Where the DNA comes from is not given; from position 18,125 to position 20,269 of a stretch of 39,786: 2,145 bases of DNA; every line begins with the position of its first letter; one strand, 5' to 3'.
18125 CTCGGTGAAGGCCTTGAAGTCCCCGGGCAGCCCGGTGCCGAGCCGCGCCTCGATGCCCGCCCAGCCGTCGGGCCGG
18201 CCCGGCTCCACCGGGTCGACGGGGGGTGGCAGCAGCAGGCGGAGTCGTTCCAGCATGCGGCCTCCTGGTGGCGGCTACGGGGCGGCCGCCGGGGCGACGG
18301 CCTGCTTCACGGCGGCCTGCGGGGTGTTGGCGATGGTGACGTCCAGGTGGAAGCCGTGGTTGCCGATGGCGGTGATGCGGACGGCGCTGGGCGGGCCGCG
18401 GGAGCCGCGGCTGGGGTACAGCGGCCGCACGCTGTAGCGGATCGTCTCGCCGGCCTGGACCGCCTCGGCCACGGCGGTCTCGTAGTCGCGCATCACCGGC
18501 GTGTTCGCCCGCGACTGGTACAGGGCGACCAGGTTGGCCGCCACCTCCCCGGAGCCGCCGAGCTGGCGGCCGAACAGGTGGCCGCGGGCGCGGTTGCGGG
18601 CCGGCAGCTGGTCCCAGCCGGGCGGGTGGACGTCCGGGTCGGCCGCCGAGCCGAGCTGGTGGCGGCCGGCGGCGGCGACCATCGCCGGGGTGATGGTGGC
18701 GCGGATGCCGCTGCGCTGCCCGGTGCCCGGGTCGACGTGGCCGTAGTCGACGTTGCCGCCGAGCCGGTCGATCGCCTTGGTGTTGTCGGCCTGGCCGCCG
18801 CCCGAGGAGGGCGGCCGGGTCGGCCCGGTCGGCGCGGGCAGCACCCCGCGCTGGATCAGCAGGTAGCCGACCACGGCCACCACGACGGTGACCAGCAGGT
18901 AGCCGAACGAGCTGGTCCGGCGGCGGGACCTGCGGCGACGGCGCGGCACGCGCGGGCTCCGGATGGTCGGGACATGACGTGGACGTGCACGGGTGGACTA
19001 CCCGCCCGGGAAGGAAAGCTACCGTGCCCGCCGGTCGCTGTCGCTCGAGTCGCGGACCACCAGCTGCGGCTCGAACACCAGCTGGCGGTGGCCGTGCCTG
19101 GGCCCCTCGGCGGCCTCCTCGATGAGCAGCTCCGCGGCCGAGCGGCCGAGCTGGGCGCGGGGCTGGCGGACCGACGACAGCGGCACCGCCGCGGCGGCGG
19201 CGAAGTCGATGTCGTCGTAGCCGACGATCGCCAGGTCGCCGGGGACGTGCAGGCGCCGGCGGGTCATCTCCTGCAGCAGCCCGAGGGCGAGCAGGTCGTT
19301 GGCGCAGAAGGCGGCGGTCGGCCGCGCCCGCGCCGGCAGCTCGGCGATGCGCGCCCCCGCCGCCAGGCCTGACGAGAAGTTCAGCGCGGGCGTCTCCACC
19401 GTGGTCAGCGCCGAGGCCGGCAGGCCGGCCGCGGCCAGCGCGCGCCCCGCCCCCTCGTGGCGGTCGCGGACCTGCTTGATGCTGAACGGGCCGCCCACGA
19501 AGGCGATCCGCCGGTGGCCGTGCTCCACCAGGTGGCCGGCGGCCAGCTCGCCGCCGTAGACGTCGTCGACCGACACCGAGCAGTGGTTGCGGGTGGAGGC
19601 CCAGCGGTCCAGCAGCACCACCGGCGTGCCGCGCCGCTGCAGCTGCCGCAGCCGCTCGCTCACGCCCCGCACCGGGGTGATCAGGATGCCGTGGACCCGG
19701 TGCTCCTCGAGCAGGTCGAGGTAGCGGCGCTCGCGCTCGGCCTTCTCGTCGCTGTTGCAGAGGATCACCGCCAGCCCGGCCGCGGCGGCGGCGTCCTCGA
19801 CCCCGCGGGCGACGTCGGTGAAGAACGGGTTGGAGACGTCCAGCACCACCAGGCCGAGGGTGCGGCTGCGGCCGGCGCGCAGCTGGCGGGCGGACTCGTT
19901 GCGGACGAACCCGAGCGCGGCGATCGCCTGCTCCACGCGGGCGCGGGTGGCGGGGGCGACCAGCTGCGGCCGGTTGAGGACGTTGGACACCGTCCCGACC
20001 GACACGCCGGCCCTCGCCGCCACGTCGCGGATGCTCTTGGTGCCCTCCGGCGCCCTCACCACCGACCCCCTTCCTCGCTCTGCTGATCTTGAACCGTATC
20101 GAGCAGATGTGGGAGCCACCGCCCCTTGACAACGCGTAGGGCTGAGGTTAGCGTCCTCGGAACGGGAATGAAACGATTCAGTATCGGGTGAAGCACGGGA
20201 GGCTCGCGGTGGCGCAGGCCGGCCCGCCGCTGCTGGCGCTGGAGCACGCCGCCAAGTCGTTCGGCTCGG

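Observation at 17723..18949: Compact nuclease plus SUKH/SMI1-KNR4 pair: a toxin-immunity-like module with no recognisable delivery domain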

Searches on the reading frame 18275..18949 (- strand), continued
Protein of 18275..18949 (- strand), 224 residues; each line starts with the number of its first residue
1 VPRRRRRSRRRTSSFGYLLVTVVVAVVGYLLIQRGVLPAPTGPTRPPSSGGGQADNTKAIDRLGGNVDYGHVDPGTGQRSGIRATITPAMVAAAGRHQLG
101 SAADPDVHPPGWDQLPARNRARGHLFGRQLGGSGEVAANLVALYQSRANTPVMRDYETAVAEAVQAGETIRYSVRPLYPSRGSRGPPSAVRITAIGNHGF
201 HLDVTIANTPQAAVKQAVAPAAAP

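Call 57: find_encoding_contigs(protein=P0399, flank=4000, max_places=2)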
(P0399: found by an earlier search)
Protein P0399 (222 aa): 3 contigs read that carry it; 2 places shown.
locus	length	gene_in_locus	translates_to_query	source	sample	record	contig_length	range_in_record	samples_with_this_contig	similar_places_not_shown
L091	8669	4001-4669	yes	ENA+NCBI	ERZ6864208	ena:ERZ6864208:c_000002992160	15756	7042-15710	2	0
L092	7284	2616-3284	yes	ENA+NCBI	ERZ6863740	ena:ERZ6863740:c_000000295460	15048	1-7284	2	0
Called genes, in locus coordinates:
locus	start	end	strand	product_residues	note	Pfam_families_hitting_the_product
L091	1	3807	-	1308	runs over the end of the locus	PF00270:DEAD (weak), PF00271:Helicase_C, PF21010:HA2_C, PF07717:OB_NTP_bind, PF11898:DUF3418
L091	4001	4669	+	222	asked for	PF13930:Endonuclea_NS_2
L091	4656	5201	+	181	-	-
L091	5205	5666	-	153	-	PF07291:MauE (weak), PF07681:DoxX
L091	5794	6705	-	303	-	PF00126:HTH_1, PF03466:LysR_substrate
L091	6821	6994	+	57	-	-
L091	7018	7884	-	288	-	PF04978:MST, PF00293:NUDIX, PF14815:NUDIX_4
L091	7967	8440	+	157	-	PF13302:Acetyltransf_3, PF00583:Acetyltransf_1 (weak)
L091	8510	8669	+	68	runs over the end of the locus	?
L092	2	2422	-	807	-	?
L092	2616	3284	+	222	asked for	PF13930:Endonuclea_NS_2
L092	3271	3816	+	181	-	-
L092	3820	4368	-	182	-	PF07291:MauE (weak), PF07681:DoxX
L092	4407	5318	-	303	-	PF00126:HTH_1, PF03466:LysR_substrate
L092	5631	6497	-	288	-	PF04978:MST, PF00293:NUDIX, PF14815:NUDIX_4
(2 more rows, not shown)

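Call 58: find_encoding_contigs(protein=P0241, flank=4000, max_places=2)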
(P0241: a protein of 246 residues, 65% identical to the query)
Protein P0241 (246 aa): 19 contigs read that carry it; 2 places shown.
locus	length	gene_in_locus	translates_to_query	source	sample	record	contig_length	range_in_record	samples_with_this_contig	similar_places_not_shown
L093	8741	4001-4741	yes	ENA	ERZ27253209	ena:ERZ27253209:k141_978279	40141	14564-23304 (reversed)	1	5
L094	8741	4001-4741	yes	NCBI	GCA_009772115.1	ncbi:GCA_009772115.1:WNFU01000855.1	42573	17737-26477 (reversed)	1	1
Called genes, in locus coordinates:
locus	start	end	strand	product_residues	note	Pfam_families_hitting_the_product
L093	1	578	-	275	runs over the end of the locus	PF00941:FAD_binding_5, PF03450:CO_deh_flav_C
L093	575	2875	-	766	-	PF01315:Ald_Xan_dh_C, PF02738:MoCoBD_1, PF20256:MoCoBD_2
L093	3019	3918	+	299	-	PF00171:Aldedh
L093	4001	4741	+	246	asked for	PF13930:Endonuclea_NS_2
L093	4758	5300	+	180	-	PF09346:SMI1_KNR4 (weak), PF14568:SUKH_6 (weak)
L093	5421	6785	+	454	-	PF00587:tRNA-synt_2b, PF03129:HGTP_anticodon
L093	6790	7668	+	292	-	PF01063:Aminotran_4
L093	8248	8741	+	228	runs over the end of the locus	PF06271:RDD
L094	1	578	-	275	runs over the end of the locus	PF00941:FAD_binding_5, PF03450:CO_deh_flav_C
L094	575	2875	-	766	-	PF01315:Ald_Xan_dh_C, PF02738:MoCoBD_1, PF20256:MoCoBD_2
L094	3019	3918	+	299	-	PF00171:Aldedh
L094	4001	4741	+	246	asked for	PF13930:Endonuclea_NS_2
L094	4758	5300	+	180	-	PF09346:SMI1_KNR4 (weak), PF14568:SUKH_6 (weak)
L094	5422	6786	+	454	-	PF00587:tRNA-synt_2b, PF03129:HGTP_anticodon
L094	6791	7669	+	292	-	PF01063:Aminotran_4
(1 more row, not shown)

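Call 65: search_protein_families(library=padloc, proteins=[window:18275-18949:-], max_evalue=0.01)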
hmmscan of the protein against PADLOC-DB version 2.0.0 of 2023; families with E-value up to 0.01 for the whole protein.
window:18275-18949:- (224 aa): 0 families

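Call 66: search_protein_families(library=pfam, proteins=[L091:4656-5201:+, L093:4758-5300:+, L091:4001-4669:+], max_evalue=0.1)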
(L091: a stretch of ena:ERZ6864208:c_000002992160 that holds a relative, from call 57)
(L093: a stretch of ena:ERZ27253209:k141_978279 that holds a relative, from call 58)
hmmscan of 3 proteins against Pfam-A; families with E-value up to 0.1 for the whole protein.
L091:4656-5201:+ (181 aa): 1 family
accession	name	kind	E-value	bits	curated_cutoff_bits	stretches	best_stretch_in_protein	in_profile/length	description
PF14568.11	SUKH_6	-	0.03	15.3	27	1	41-144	15-110/119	SMI1-KNR4 cell-wall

L093:4758-5300:+ (180 aa): 3 families
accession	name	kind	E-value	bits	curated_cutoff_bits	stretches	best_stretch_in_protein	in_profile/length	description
PF09346.15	SMI1_KNR4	-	3.6e-07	31.3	25.4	1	28-136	8-107/125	SMI1 / KNR4 family (SUKH-1)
PF14568.11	SUKH_6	-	1.1e-05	26.4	27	1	25-133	2-100/119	SMI1-KNR4 cell-wall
PF14567.11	SUKH_5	-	4e-05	23.9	27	1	14-55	14-55/142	SMI1-KNR4 cell-wall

L091:4001-4669:+ (222 aa): 2 families
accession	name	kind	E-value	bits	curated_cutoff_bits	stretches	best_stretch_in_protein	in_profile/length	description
PF13930.12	Endonuclea_NS_2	-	7.5e-12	46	27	1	102-179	38-115/132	DNA/RNA non-specific endonuclease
PF23924.1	DUF7263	-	0.0026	17.8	27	1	27-99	11-82/222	Family of unknown function (DUF7263)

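Call 78: find_encoding_contigs(protein=P0003, flank=5000, max_places=2)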
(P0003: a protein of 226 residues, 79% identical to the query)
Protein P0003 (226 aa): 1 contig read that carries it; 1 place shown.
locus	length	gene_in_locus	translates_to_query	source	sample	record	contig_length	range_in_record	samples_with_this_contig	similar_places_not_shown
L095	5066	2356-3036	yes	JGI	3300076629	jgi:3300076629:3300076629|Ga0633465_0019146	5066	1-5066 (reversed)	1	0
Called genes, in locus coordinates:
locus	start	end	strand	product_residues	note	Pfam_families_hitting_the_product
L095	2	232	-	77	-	?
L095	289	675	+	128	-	PF05899:Cupin_3 (faint), PF02311:AraC_binding, PF07883:Cupin_2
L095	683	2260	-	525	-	PF00989:PAS, PF08448:PAS_4, PF13426:PAS_9, PF00989:PAS (weak), PF08447:PAS_3, PF07228:SpoIIE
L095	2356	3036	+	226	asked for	PF13930:Endonuclea_NS_2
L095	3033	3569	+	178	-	-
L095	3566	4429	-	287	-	PF04444:Dioxygenase_N, PF00775:Dioxygenase_C, PF13620:CarboxypepD_reg (faint)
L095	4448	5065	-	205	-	?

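Call 79: find_encoding_contigs(protein=P0001, flank=5000, max_places=2)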
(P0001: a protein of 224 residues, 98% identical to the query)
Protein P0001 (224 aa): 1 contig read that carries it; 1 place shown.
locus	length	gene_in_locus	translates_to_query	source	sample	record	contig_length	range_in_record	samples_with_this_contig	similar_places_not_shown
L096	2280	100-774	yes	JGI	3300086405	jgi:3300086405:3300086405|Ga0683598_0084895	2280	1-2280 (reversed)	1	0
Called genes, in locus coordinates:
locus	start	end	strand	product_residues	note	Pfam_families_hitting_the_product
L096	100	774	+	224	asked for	PF13930:Endonuclea_NS_2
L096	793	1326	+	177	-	-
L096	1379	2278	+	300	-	?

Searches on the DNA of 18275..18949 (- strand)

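Call 75: search_rna_families(sources=[L014, L001, L060, L037], threshold=gathering)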
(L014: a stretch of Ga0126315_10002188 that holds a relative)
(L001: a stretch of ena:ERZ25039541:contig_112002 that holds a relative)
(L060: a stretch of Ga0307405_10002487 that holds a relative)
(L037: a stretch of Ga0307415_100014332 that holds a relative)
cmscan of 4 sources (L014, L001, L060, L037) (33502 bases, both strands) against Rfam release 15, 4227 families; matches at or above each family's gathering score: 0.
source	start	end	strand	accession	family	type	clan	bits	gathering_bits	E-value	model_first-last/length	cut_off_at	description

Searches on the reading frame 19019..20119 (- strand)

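Call 3: search_protein_families(library=pfam, proteins=[window:19019-20119:-], max_evalue=0.1)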
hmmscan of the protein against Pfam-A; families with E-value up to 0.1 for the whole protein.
window:19019-20119:- (366 aa): 11 families
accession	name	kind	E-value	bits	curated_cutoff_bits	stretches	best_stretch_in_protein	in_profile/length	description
PF13377.12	Peripla_BP_3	-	2.8e-35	122.3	26.5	1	195-359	2-167/167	Periplasmic binding protein-like domain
PF00532.27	Peripla_BP_1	-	9.6e-28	97.9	22.2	1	86-336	2-261/281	Periplasmic binding proteins and sugar binding domain of LacI family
PF00356.27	LacI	-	1.1e-15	57.6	27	1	29-74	1-46/46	Bacterial regulatory proteins, lacI family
PF13407.12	Peripla_BP_4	-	3.1e-13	50.3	35.1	1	89-333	2-251/258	Periplasmic binding protein domain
PF13458.12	Peripla_BP_6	-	0.00023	21.4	31.7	1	133-250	61-181/343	Periplasmic binding protein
PF13936.12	HTH_38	-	0.006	16.7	27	1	28-50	21-43/44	Helix-turn-helix domain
PF13542.12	HTH_Tnp_ISL3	-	0.0063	16.4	27.4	1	27-50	27-49/51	Helix-turn-helix domain of transposase family ISL3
PF13560.12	HTH_31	-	0.015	16.1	27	1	28-77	15-62/64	Helix-turn-helix domain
PF00440.29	TetR_N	-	0.073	13.3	24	0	29-44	18-33/47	Bacterial regulatory proteins, tetR family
PF21531.3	Rv2175c_wHTH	-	0.086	13.3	27.1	0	25-55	13-43/57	DNA-binding protein Rv2175c, wHTH domain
PF01381.28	HTH_3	-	0.089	13.3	23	0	28-49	10-31/55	Helix-turn-helix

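Call 4: search_protein_families(library=ncbifam, proteins=[window:19019-20119:-], max_evalue=0.1)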
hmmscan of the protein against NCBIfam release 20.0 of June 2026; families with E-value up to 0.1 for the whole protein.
window:19019-20119:- (366 aa): 22 families
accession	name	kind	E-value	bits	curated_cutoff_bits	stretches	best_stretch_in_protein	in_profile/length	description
NF047341.1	lactose_RbsR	equivalog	3.5e-66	223.8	382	1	29-360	4-329/331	ribose utilization transcriptional repressor RbsR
NF007743.0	PRK10423.1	equivalog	7.1e-64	216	531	1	29-358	3-329/330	ribose operon transcriptional repressor RbsR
NF008269.0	PRK11041.1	equivalog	4.9e-62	209.9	436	1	28-361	10-339/342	DNA-binding transcriptional regulator CytR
NF007979.0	PRK10703.1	equivalog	8.2e-60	202.7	501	1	29-360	3-332/341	HTH-type transcriptional repressor PurR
NF052440.1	TransRegGNTRPSEAE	equivalog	1e-55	189.1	400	1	26-359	4-333/333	HTH-type transcriptional regulator GntR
NF007706.0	PRK10401.1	equivalog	3.8e-53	181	555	1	29-359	3-329/346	HTH-type transcriptional regulator GalS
NF007075.0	PRK09526.1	subfamily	2.9e-49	167.9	340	1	29-361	7-333/358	LacI family DNA-binding transcriptional regulator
NF007449.0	PRK10014.1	subfamily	6.4e-49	166.8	310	1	29-356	8-341/342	Mal regulon transcriptional regulator MalI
TIGR01481.1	ccpA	equivalog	6.8e-49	167.1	442.35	1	29-333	4-304/330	catabolite control protein A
NF008002.0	PRK10727.1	equivalog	7.1e-49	166.7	557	1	29-362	3-332/341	HTH-type transcriptional regulator GalR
NF051853.1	TransRegUriRCory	equivalog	3.6e-46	157.8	550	1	30-359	3-324/327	transcriptional regulator UriR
TIGR02417.1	fruct_sucro_rep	subfamily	7.5e-38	130.6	389.55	1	30-337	2-308/327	D-fructose-responsive transcription factor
NF047913.1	TransRegIdnR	equivalog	2.6e-35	122.3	500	1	29-337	7-310/331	DNA-binding transcriptional regulator IdnR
NF008452.0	PRK11303.1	equivalog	5.8e-33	114.5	385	1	31-338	4-310/332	catabolite repressor/activator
NF011563.0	PRK14987.1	equivalog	1.1e-32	113.6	433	1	30-333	8-306/331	gluconate operon transcriptional repressor GntR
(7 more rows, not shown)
